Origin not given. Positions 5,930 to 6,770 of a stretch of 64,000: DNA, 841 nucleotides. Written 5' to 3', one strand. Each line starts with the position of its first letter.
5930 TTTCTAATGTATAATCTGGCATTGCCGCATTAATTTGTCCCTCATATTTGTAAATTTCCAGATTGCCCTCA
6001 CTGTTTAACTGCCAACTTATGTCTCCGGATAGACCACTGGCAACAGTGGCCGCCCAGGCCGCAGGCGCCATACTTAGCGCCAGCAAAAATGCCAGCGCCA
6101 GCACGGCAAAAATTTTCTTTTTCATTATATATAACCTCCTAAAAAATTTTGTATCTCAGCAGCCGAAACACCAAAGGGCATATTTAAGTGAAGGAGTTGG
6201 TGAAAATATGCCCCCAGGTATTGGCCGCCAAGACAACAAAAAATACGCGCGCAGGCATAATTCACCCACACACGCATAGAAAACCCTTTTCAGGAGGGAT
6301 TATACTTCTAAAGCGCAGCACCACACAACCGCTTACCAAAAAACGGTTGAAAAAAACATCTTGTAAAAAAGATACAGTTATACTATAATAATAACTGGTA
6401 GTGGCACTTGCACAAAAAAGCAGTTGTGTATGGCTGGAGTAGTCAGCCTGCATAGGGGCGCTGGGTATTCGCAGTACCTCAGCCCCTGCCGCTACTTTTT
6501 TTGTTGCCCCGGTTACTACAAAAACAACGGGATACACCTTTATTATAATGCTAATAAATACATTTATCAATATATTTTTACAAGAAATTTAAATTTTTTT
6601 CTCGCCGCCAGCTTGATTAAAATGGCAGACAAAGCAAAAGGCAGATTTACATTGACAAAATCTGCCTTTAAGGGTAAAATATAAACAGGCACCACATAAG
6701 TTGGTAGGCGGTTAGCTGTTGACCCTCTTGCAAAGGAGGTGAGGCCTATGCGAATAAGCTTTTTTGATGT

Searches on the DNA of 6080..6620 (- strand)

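Call 8: search_rna_families(source=window, start=6080, end=6620, threshold=evalue, max_evalue=10, show_alignments=3)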
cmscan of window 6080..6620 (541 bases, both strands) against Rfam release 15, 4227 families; matches with E-value up to 10: 2.
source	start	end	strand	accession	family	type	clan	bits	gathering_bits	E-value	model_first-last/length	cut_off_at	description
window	6322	6353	+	RF01374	CRISPR-DR61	Gene; CRISPR;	-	17.1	38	5.5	1-37/37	no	CRISPR RNA direct repeat element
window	6490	6574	-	RF01849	alpha_tmRNA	Gene;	CL00001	11.8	50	0.16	1-355/355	no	Alphaproteobacteria transfer-messenger RNA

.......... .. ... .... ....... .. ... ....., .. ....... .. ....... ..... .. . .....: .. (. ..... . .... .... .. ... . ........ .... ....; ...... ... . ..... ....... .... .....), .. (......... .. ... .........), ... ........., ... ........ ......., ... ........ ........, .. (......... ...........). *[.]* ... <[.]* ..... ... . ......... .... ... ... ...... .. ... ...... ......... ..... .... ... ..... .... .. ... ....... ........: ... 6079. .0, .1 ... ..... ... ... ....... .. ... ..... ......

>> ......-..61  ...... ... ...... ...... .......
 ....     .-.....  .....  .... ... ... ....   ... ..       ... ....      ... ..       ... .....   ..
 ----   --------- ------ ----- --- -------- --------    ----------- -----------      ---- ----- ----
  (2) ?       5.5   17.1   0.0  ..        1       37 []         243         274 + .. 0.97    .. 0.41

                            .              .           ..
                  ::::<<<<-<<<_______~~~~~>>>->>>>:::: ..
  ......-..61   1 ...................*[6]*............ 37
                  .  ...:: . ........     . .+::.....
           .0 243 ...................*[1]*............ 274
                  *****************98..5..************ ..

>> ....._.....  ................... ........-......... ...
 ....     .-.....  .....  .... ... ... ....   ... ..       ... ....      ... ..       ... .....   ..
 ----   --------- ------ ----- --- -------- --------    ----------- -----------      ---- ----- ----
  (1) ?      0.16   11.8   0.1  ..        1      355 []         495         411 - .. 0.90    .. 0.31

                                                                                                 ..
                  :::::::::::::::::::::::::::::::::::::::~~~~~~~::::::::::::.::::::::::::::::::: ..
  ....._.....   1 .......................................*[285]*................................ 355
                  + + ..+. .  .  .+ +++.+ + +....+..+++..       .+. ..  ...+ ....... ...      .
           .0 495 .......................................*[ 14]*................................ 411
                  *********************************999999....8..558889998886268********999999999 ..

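Call 28: build_rna_model(alignment_id=A2)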
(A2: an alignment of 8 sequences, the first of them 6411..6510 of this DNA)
Model R1 built from alignment A2 (8 sequences, 103 columns); structure: RNAalifold consensus.
model positions 101; base pairs 25; branch points 1; effective number of sequences 1.01; information 0.59 bits per position. Calibrated on 0.2 Mb of random sequence (short: E-values are rough).
structure used (alignment columns):
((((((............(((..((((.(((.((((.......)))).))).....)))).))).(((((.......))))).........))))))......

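Call 29: search_with_rna_model(model_id=R1, sources=[window, L001, L002, L003, L004, L005, L006, L007, L008, L009, L010, L011, L012, L013, L014, L015], max_evalue=1)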
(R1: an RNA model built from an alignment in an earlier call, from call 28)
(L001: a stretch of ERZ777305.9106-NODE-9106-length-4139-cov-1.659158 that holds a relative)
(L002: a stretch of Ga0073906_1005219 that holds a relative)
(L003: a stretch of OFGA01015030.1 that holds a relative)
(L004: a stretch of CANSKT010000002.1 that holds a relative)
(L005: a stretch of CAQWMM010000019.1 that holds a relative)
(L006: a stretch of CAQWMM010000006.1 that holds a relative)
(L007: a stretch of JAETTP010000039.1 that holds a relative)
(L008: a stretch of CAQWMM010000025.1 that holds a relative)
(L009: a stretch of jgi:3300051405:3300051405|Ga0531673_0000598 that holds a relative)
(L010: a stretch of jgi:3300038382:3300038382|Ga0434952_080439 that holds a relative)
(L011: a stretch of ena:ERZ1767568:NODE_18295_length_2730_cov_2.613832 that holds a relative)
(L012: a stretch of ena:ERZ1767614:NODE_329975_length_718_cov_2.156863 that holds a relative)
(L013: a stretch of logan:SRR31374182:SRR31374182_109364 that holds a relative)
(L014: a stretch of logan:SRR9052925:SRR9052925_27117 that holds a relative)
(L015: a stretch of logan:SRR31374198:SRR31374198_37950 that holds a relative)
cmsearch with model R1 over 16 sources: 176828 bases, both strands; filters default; matches with E-value up to 1: 17.
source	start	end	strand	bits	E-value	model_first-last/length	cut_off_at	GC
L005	2866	2966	-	117.7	6.7e-32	1-101/101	no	0.5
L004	7470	7571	-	114.2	7e-31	1-101/101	no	0.55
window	6411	6510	-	112.6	2.1e-30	1-101/101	no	0.54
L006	1985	2084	+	112.4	2.5e-30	1-101/101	no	0.56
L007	120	222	+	107.8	6e-29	1-101/101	no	0.49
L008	528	627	+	107.6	6.8e-29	1-101/101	no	0.49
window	56372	56471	+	103.5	1.1e-27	1-101/101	no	0.53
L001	3645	3744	-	101.5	4.4e-27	1-101/101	no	0.49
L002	6275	6374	+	101.5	4.4e-27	1-101/101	no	0.49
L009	9766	9865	+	101.5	4.4e-27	1-101/101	no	0.49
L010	9765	9864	+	101.5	4.4e-27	1-101/101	no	0.49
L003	1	82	+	72.8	1.6e-18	17-101/101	5'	0.51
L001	3691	3721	+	16.7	0.09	26-56/101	no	0.52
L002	6298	6328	-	16.7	0.09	26-56/101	no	0.52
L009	9789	9819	-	16.7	0.09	26-56/101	no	0.52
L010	9788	9818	-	16.7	0.09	26-56/101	no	0.52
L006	2009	2037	-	15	0.29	27-55/101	no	0.66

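Call 35: search_with_rna_model(model_id=R1, sources=[L016, L017, L018, L019, L020, L021, L022, L023, L024], max_evalue=0.1)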
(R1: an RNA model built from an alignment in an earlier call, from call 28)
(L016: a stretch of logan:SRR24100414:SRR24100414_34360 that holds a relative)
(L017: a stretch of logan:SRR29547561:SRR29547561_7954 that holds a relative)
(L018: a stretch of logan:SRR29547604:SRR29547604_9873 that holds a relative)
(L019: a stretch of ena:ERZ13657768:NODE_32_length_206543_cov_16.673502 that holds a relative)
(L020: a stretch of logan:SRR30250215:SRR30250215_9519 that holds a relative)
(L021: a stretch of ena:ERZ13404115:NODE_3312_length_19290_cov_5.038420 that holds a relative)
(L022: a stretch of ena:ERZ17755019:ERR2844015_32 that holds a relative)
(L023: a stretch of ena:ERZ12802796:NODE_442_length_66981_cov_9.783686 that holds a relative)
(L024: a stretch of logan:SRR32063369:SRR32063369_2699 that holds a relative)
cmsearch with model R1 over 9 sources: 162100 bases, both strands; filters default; matches with E-value up to 0.1: 9.
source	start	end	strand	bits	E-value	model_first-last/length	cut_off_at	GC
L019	9615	9716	+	112.2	2.6e-30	1-101/101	no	0.55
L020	9615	9716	+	112.2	2.6e-30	1-101/101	no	0.55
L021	4621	4722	+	112.2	2.6e-30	1-101/101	no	0.55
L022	9615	9715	+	109.1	2.2e-29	1-101/101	no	0.54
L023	9615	9715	+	109.1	2.2e-29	1-101/101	no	0.54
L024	9615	9715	+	109.1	2.2e-29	1-101/101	no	0.54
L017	5613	5713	+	108.8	2.7e-29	1-101/101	no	0.55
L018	5613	5713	+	108.8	2.7e-29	1-101/101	no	0.55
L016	307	406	+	104.9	3.8e-28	1-101/101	no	0.53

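Call 39: search_with_rna_model(model_id=R1, sources=[L025, L026, L027, L028], max_evalue=1, show_alignments=2)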
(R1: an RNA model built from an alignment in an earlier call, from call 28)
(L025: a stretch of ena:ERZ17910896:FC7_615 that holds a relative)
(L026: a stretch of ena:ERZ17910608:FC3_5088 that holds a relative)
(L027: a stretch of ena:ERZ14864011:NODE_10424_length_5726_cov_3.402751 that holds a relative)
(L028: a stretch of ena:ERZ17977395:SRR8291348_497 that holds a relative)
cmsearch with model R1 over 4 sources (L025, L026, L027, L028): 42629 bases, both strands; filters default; matches with E-value up to 1: 4.
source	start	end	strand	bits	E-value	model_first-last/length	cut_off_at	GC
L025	9620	9720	+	77.7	1.4e-20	1-101/101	no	0.46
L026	4161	4261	+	77.7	1.4e-20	1-101/101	no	0.46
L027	2115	2215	+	77.7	1.4e-20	1-101/101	no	0.46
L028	9620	9720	+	72.9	3.6e-19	1-101/101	no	0.45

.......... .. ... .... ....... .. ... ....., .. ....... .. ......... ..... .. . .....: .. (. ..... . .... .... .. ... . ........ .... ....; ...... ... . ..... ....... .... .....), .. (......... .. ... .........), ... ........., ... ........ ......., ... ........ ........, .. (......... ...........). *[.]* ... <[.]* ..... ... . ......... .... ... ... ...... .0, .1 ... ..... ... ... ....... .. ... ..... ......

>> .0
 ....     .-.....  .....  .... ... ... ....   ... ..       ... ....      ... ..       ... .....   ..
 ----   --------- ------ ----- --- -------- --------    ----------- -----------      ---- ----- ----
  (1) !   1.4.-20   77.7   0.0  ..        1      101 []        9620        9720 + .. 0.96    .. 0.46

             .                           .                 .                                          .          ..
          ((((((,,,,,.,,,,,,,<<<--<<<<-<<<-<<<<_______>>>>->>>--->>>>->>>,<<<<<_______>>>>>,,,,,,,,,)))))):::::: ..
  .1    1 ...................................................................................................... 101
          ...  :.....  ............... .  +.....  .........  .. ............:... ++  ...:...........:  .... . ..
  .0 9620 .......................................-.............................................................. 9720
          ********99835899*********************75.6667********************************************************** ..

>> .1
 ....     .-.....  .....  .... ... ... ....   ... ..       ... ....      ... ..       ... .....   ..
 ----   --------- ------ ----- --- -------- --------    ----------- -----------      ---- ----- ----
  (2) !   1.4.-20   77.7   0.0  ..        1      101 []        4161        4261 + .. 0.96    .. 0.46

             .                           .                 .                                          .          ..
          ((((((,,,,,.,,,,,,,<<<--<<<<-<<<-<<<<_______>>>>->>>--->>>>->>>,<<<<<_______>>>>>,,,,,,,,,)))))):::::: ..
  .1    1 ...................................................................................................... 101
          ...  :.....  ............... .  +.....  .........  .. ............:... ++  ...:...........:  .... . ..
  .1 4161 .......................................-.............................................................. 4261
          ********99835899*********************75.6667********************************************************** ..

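Call 72: search_with_rna_model(model_id=R1, sources=[L029, L030, L031, L032], max_evalue=10)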
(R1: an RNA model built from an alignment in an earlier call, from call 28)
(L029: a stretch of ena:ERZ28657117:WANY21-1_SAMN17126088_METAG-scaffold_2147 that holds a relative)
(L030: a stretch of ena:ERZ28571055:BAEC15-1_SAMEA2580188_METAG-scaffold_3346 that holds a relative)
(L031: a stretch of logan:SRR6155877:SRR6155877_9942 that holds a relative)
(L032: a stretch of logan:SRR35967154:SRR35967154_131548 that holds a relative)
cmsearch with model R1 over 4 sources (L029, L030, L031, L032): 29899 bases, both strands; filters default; matches with E-value up to 10: 0.
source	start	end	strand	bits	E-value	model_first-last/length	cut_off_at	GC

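Call 75: search_dna_similar(query=window:6123-6580:-, collection=plasmids, mode=distant, max_rows=10)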
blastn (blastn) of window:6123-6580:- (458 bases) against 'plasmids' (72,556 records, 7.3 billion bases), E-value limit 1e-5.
No match.

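Call 76: search_dna_similar(query=window:6123-6580:-, collection=phages, mode=distant, max_rows=10)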
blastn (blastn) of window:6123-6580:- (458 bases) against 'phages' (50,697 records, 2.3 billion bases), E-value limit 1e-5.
No match.
